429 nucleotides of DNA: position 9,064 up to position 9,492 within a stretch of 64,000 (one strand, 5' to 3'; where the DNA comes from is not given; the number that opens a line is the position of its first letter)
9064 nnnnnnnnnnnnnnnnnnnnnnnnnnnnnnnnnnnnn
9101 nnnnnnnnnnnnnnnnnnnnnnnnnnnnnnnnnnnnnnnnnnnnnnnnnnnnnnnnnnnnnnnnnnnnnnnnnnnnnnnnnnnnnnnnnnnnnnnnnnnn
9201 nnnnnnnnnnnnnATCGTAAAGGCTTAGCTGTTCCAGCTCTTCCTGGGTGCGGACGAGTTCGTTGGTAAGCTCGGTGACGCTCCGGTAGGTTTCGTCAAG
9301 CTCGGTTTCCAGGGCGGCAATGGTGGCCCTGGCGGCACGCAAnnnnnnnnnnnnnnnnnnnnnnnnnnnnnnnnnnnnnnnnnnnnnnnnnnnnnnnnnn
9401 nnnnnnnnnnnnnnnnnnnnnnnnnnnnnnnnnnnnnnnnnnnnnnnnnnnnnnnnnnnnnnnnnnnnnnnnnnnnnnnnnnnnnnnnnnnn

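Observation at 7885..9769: RsbW-like anti-sigma kinase translationally coupled to a sensor-less GGDEF-EAL protein, with no anti-anti-sigma (STAS) partner in sight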

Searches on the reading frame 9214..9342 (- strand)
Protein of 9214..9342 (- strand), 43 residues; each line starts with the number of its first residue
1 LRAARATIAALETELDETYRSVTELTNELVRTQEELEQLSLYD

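Call 60: find_homologous_proteins(query=A3, max_evalue=10)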
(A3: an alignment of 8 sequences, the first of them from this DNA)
Query A3 (8 sequences) (43 aa, profile of the alignment): 6 proteins with E <= 10 among 5592 candidates.
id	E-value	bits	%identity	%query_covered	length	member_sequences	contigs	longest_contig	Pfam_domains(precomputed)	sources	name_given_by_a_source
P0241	1.2e-15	74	75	84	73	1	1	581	-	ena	-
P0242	4.0e-12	63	64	77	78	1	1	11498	-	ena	-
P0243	5.8e-10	56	76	67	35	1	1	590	-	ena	-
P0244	1.5e-4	39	56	74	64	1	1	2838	-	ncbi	-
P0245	4.8e-4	37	60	58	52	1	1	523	-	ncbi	-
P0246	1.0e+1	23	92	30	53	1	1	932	-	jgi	jgi:archaellum component FlaC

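Call 68: search_protein_representatives(protein=window:9214-9342:-)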
Query: 43 residues. Proteins with E-value up to 0.001 (for the whole library): 9; up to 1e-10: 0; up to 1e-30: 0. The best 9 are listed.
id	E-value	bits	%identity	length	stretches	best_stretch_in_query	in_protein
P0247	4.6e-09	50.3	52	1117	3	20-42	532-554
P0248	6.8e-06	40.8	67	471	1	5-43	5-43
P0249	2.1e-05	39.4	67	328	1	8-43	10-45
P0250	3.1e-05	38.8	70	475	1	7-43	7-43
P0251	1.9e-04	36.5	58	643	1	1-43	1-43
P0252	4.0e-04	35.5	57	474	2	3-34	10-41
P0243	4.8e-04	35.2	79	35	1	2-29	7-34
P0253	5.6e-04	35.0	54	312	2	6-33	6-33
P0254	7.9e-04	34.6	65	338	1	3-43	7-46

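Call 69: search_protein_families(library=pfam, proteins=[P0247, P0248, P0249, P0250, P0251, P0252, P0253, P0254], max_evalue=0.001)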
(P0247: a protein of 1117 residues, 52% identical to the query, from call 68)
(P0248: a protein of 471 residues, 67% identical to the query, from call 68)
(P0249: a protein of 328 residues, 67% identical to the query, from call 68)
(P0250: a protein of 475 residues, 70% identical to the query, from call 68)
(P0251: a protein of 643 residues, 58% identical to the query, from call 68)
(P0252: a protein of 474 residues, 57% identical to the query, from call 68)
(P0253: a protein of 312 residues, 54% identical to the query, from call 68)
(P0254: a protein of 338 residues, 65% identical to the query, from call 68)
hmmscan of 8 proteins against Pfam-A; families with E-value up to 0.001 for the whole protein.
P0247 (1117 aa): 0 families

P0248 (471 aa): 2 families
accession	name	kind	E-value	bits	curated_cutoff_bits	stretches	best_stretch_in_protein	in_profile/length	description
PF00563.25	EAL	-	1.3e-75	254.3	31.3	1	218-451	3-236/236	EAL domain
PF00990.26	GGDEF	-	1.3e-42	145.7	23.8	1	41-195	2-159/161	Diguanylate cyclase, GGDEF domain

P0249 (328 aa): 2 families
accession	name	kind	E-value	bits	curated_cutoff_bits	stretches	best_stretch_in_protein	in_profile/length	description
PF00990.26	GGDEF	-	6.2e-48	163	23.8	1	43-197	2-159/161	Diguanylate cyclase, GGDEF domain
PF00563.25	EAL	-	3.4e-14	53.2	31.3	1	218-272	2-56/236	EAL domain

P0250 (475 aa): 2 families
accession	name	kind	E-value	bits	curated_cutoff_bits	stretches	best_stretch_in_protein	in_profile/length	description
PF00563.25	EAL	-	1.1e-70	238.1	31.3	1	218-451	3-236/236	EAL domain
PF00990.26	GGDEF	-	6.5e-47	159.7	23.8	1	41-195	2-159/161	Diguanylate cyclase, GGDEF domain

P0251 (643 aa): 3 families
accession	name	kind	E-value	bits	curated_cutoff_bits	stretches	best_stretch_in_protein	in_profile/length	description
PF00563.25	EAL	-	2.5e-74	250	31.3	1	217-450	3-236/236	EAL domain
PF00990.26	GGDEF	-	1.3e-47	162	23.8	1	41-195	2-159/161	Diguanylate cyclase, GGDEF domain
PF00072.30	Response_reg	-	1.2e-21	77.3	30.2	1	494-605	2-110/111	Response regulator receiver domain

P0252 (474 aa): 10 families
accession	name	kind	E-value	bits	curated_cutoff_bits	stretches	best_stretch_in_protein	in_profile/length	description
PF02518.31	HATPase_c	-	8.2e-25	87.8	26.4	1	348-464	2-110/111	Histidine kinase-, DNA gyrase B-, and HSP90-like ATPase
PF00512.31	HisKA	-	1.4e-12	47.9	26.9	1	242-305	2-63/66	His Kinase A (phospho-acceptor) domain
PF08448.16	PAS_4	-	2.4e-12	47.5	23.1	1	91-202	2-109/110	PAS fold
PF13426.13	PAS_9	-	9.4e-07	29.5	27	1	97-200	4-103/103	PAS domain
PF00989.32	PAS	-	8.4e-06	26.2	22.6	1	86-198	3-113/113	PAS fold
PF13188.13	PAS_8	-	5e-05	23.5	21.8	1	84-125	1-40/65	PAS domain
PF13581.12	HATPase_c_2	-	0.00012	22.5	27.4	1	347-441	24-112/127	Histidine kinase-like ATPase domain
PF14501.12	HATPase_c_5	-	0.00016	21.9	22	1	351-450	5-91/102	GHKL domain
PF04136.21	COG3_N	-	0.00043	20.7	27.9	0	49-95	21-67/147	Conserved oligomeric Golgi complex subunit 3, N-terminal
PF13589.12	HATPase_c_3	-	0.00048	20.6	25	0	352-417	3-55/137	Histidine kinase-, DNA gyrase B-, and HSP90-like ATPase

P0253 (312 aa): 2 families
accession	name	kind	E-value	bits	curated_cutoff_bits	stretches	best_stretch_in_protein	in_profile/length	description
PF02518.31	HATPase_c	-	2.3e-24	86.4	26.4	1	188-298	2-110/111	Histidine kinase-, DNA gyrase B-, and HSP90-like ATPase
PF00512.31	HisKA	-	5.8e-12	45.9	26.9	1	79-143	2-63/66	His Kinase A (phospho-acceptor) domain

P0254 (338 aa): 2 families
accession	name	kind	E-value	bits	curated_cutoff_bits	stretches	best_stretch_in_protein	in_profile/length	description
PF00990.26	GGDEF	-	1.5e-38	132.5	23.8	1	44-197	2-158/161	Diguanylate cyclase, GGDEF domain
PF00563.25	EAL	-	1.6e-20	74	31.3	1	221-307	3-91/236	EAL domain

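Call 71: find_encoding_contigs(protein=P0253, flank=6000, max_places=2)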
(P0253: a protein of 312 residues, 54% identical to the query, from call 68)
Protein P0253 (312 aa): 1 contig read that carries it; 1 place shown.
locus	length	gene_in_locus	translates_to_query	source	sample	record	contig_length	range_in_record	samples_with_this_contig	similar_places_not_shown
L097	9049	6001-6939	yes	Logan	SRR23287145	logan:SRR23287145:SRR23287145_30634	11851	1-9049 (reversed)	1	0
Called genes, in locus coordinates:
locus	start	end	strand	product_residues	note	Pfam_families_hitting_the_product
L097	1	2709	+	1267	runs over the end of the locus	PF13116:YhdP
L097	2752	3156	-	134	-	PF04828:GFA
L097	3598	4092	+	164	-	PF01740:STAS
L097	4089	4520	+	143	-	PF01740:STAS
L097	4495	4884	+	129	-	PF13581:HATPase_c_2, PF02518:HATPase_c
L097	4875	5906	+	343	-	PF13581:HATPase_c_2, PF07228:SpoIIE (weak)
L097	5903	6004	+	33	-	-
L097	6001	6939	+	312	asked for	PF00512:HisKA, PF02518:HATPase_c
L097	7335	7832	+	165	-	-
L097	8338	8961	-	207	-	PF01209:Ubie_methyltran, PF05401:NodS (weak), PF13489:Methyltransf_23, PF05219:DREV (weak), PF13847:Methyltransf_31, PF08241:Methyltransf_11, PF08242:Methyltransf_12, PF13649:Methyltransf_25, +1 more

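Call 72: find_encoding_contigs(protein=P0251, flank=6000, max_places=2)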
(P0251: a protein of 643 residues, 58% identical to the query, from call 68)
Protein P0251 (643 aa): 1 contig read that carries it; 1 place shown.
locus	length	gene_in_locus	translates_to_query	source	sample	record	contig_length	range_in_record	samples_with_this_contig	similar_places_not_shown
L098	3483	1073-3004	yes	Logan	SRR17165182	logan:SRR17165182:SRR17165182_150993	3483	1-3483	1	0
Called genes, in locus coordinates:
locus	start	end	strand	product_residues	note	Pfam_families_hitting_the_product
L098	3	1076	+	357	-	?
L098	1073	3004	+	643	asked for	PF00990:GGDEF, PF00563:EAL, PF00072:Response_reg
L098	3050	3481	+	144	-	?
